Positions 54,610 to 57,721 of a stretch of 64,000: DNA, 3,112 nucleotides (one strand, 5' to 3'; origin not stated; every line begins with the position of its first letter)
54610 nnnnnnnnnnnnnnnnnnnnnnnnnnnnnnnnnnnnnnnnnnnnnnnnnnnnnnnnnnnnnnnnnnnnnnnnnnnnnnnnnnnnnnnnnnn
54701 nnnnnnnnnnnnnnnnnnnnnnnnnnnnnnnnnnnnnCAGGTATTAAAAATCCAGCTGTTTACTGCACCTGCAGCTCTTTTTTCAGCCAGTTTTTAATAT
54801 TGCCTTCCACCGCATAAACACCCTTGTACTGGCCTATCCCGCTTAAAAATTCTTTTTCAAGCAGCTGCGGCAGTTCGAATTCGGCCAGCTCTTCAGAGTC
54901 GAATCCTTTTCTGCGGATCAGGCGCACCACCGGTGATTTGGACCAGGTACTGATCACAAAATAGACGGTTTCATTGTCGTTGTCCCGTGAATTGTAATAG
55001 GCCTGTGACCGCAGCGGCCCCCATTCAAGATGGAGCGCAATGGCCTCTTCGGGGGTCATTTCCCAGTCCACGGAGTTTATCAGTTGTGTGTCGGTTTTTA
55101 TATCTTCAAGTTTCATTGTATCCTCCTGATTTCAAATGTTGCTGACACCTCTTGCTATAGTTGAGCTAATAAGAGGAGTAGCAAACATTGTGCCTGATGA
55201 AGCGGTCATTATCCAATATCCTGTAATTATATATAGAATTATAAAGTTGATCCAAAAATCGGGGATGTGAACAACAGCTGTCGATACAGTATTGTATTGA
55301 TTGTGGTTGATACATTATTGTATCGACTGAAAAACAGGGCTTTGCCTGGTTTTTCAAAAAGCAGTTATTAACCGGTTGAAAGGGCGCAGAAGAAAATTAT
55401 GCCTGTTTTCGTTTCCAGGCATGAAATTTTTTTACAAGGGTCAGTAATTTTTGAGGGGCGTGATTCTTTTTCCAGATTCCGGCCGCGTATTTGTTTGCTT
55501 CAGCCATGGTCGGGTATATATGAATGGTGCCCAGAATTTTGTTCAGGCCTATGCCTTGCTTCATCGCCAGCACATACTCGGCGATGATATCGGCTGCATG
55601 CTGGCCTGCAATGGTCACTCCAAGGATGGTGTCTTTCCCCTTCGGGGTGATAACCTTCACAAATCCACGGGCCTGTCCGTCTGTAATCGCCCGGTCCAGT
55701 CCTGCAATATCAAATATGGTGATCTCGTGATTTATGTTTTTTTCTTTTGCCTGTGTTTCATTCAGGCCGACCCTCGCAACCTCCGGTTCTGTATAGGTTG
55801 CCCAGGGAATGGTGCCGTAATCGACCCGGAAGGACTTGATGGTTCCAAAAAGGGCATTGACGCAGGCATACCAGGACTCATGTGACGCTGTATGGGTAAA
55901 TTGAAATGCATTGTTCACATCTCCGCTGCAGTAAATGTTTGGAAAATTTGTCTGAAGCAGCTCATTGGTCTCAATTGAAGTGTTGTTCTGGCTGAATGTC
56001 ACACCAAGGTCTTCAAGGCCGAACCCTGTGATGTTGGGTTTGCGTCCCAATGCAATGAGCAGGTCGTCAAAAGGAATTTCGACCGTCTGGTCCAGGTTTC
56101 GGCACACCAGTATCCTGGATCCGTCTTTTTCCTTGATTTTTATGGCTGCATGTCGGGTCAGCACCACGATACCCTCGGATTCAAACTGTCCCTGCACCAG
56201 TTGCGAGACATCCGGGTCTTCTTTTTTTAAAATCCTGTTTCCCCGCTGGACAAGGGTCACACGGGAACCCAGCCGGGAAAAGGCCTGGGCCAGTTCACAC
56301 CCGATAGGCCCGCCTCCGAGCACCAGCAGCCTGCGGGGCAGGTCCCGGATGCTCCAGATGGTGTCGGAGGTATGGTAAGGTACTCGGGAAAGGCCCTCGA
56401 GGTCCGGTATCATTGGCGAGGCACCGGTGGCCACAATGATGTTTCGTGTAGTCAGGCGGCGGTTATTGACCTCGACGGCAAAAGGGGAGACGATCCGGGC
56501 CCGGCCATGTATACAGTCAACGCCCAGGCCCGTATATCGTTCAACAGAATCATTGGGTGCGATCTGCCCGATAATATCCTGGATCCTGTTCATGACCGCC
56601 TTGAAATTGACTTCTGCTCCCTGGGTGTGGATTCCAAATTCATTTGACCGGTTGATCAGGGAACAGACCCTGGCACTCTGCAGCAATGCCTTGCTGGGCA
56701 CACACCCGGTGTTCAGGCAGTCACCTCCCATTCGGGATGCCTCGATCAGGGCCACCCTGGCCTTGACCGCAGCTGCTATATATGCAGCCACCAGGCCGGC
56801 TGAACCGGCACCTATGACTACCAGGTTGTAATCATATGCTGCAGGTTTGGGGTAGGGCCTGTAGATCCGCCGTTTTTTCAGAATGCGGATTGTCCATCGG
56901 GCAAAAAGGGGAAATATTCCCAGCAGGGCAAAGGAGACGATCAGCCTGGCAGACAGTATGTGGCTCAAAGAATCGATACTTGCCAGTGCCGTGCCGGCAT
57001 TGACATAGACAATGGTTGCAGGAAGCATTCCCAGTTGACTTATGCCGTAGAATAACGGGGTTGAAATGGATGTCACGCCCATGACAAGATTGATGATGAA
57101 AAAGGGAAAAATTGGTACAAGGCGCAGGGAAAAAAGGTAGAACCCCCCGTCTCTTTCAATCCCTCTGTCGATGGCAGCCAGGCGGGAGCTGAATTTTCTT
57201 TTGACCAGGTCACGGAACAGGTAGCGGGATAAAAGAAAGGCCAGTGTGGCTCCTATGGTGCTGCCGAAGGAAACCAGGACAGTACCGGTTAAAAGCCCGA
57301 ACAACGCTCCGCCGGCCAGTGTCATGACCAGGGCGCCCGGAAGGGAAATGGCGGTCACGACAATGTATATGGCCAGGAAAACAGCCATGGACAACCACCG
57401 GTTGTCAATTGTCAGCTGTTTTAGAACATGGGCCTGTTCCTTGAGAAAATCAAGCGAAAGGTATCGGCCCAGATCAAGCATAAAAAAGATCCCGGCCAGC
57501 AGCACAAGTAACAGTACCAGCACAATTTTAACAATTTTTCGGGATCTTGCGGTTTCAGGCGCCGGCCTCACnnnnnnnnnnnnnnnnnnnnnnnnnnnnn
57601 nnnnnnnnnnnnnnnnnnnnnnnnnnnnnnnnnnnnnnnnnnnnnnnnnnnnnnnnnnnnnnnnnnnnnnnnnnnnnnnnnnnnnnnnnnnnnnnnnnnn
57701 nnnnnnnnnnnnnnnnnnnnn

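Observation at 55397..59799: Four-gene operon around the Sec-rhodanese: candidate selenium/chalcogen reduction and trafficking module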

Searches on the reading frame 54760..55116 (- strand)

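Call 44: search_protein_families(library=pfam, proteins=[window:54760-55116:-], max_evalue=0.001)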
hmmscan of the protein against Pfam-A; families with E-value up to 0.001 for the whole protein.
window:54760-55116:- (118 aa): 0 families

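Call 57: search_protein_families(library=ncbifam, proteins=[window:54760-55116:-], max_evalue=0.00001)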
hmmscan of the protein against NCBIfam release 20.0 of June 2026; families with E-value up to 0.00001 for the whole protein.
window:54760-55116:- (118 aa): 1 family
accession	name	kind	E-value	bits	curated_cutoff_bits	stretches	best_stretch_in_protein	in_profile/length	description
NF045682.1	DVU0772_fam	subfamily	2.4e-30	104.7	45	1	16-115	2-100/100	DVU0772 family protein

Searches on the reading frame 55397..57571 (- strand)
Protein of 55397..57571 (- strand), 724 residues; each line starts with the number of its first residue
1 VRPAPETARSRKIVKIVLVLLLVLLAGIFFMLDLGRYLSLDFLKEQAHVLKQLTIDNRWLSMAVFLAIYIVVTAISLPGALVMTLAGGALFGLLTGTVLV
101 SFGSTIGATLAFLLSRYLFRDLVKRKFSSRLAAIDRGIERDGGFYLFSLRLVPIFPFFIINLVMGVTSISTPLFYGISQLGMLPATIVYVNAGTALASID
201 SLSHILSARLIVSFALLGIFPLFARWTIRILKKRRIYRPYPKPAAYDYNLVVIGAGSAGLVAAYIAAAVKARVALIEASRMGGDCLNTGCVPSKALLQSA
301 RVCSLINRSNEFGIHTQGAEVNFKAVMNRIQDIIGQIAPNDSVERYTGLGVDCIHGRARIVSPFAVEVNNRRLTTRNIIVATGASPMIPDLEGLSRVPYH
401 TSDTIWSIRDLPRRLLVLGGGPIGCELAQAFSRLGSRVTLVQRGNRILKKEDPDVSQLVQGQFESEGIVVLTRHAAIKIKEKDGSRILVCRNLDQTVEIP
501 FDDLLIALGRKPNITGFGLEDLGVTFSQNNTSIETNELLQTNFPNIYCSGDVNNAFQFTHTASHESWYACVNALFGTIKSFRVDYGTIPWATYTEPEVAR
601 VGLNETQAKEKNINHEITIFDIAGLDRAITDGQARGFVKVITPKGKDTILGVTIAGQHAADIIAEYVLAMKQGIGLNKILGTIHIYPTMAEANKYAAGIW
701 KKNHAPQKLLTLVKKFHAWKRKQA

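Call 3: search_protein_families(library=pfam, proteins=[window:55397-57571:-], max_evalue=0.01)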
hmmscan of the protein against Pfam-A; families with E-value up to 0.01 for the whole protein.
window:55397-57571:- (724 aa): 17 families
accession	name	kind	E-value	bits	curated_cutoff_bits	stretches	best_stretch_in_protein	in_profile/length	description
PF07992.20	Pyr_redox_2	-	3.6e-59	201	26.1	1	248-565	1-290/291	Pyridine nucleotide-disulphide oxidoreductase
PF02852.28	Pyr_redox_dim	-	1.9e-29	102.5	25.3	1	588-696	1-109/110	Pyridine nucleotide-disulphide oxidoreductase, dimerisation domain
PF00070.33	Pyr_redox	-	1.8e-23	83.3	22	1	414-484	1-71/82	Pyridine nucleotide-disulphide oxidoreductase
PF09335.16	VTT_dom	-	2.6e-22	80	33.9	1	81-193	4-121/123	VTT domain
PF13738.12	Pyr_redox_3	-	4.9e-15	56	30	1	363-550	113-305/305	Pyridine nucleotide-disulphide oxidoreductase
PF01134.28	GIDA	-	5.4e-09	36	22.1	1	250-300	2-50/391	Glucose inhibited division protein A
PF03486.20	HI0933_like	-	1.2e-08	35.2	50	1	249-282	2-35/244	HI0933-like protein Rossmann domain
PF01266.30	DAO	-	9.9e-07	29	27.9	1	250-282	2-35/353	FAD dependent oxidoreductase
PF13450.12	NAD_binding_8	-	3e-06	27.8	21.9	1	252-285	1-35/68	NAD(P)-binding Rossmann-like domain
PF12831.13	FAD_oxidored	-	4.7e-06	26.6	27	1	250-283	2-35/416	FAD dependent oxidoreductase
PF13434.12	Lys_Orn_oxgnase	-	4e-05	23.4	21.3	1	369-466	142-241/339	L-lysine 6-monooxygenase/L-ornithine 5-monooxygenase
PF01946.23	Thi4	-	0.00041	20.1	26.2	1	249-294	19-66/235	Thi4 family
PF02737.24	3HCDH_N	-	0.0008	19.8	22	0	417-466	4-53/180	3-hydroxyacyl-CoA dehydrogenase, NAD binding domain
PF05834.18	Lycopene_cycl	-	0.0019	17.8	23.4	0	415-448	2-37/380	Lycopene cyclase protein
PF02826.25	2-Hacid_dh_C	-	0.0049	16.7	25.1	0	244-306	33-98/178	D-isomer specific 2-hydroxyacid dehydrogenase, NAD binding domain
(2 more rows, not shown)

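Call 4: search_protein_families(library=ncbifam, proteins=[window:55397-57571:-], max_evalue=0.01)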
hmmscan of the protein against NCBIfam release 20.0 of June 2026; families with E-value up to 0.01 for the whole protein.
window:55397-57571:- (724 aa): 79 families (the best 25 are shown)
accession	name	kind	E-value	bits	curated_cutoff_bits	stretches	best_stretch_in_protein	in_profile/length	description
NF004991.0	PRK06370.1-3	subfamily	1.3e-154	515.6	620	1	241-721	30-508/509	FAD-containing oxidoreductase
TIGR01350.1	lipoamide_DH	equivalog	3.4e-116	388.7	408.8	1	248-698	2-452/461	dihydrolipoyl dehydrogenase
TIGR02053.1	MerA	equivalog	3.2e-115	385.8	454.45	1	248-701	1-454/465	mercury(II) reductase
NF004947.0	PRK06292.2-5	equivalog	4.3e-96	322.6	592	1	247-702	3-460/474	dihydrolipoyl dehydrogenase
NF004776.0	PRK06116.1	equivalog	1e-90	305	480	1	245-691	2-444/450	glutathione-disulfide reductase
NF004992.0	PRK06370.1-4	equivalog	2.7e-90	303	629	1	247-691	4-446/459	FAD-containing oxidoreductase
NF004946.0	PRK06292.2-4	subfamily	6.7e-83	279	634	1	247-696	3-466/487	dihydrolipoyl dehydrogenase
TIGR01424.1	gluta_reduc_2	equivalog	2.7e-82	276.7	606.05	1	246-691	1-440/446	glutathione-disulfide reductase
NF010311.1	PRK13748.1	subfamily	7.5e-82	275.9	600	1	248-702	98-550/560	mercury(II) reductase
NF004943.0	PRK06292.2-1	equivalog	7.9e-81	272.1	432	1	247-697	3-452/456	dihydrolipoyl dehydrogenase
NF004945.0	PRK06292.2-3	equivalog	5.5e-80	269.5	494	1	248-696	4-448/457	dihydrolipoyl dehydrogenase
NF003585.0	PRK05249.1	equivalog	4.9e-78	262.8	465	1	245-697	4-454/464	Si-specific NAD(P)(+) transhydrogenase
NF005884.0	PRK07846.1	equivalog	5.2e-78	262.7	501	1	247-691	3-442/454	mycothione reductase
NF004990.0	PRK06370.1-1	equivalog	1.8e-76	257.7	842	1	248-691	5-446/459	FAD-containing oxidoreductase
NF004939.0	PRK06292.1-1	equivalog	2.6e-75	253.9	435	1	247-693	5-451/476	dihydrolipoyl dehydrogenase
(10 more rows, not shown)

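Call 9: find_encoding_contigs(protein=window:55397-57571:-, flank=10000, max_places=6)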
Protein window:55397-57571:- (724 aa): no gene with exactly this product is on record in the collection.

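Call 35: search_solved_structures(query=window:55400-57571:-, max_evalue=1e-40)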
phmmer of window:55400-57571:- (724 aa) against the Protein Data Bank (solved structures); distinct sequences matched with E-value up to 1e-40: 87 (the best 60 are shown).
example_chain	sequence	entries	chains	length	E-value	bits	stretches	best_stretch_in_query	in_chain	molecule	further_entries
5x1y_B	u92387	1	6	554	5.5e-82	279.3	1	247-702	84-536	Mercuric reductase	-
2eq6_A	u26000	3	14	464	8e-74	252.4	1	247-702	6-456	Pyruvate dehydrogenase complex, dihydrolipoamide dehydrogenase E3 component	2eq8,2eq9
4k8d_A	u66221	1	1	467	4.4e-63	216.9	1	250-703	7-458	Mercuric reductase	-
1zk7_A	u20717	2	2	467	4.5e-63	216.8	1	250-703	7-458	Mercuric reductase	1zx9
1ebd_A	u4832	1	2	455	5.3e-63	216.6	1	249-697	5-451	DIHYDROLIPOAMIDE DEHYDROGENASE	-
4ywo_A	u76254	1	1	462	1.8e-62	214.8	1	248-697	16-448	Mercuric reductase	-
2eq7_A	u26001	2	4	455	7.2e-62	212.9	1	248-701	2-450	2-oxoglutarate dehydrogenase E3 component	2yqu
6uzi_A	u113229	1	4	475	1.6e-60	208.4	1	248-697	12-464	Dihydrolipoyl dehydrogenase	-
4k7z_A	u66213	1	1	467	1.6e-60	208.4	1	250-703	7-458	Mercuric reductase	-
2r9z_A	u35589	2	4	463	1.5e-58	201.9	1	248-691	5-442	Glutathione amide reductase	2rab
1jeh_A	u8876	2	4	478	9.7e-57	195.9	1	248-696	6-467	DIHYDROLIPOAMIDE DEHYDROGENASE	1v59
1dxl_A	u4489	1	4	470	1.6e-56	195.2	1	248-697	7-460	DIHYDROLIPOAMIDE DEHYDROGENASE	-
3ii4_A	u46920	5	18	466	1.3e-55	192.1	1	247-693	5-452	Dihydrolipoyl dehydrogenase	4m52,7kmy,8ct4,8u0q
2a8x_A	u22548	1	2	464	1.6e-55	191.9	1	248-693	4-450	Dihydrolipoyl dehydrogenase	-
6i4s_A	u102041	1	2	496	2.3e-54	188.1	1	246-695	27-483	Dihydrolipoyl dehydrogenase, mitochondrial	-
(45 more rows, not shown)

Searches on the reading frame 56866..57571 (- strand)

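Call 57: search_protein_families(library=ncbifam, proteins=[window:56866-57571:-], max_evalue=0.00001)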
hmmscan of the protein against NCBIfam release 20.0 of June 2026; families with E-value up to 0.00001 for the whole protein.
window:56866-57571:- (235 aa): 0 families
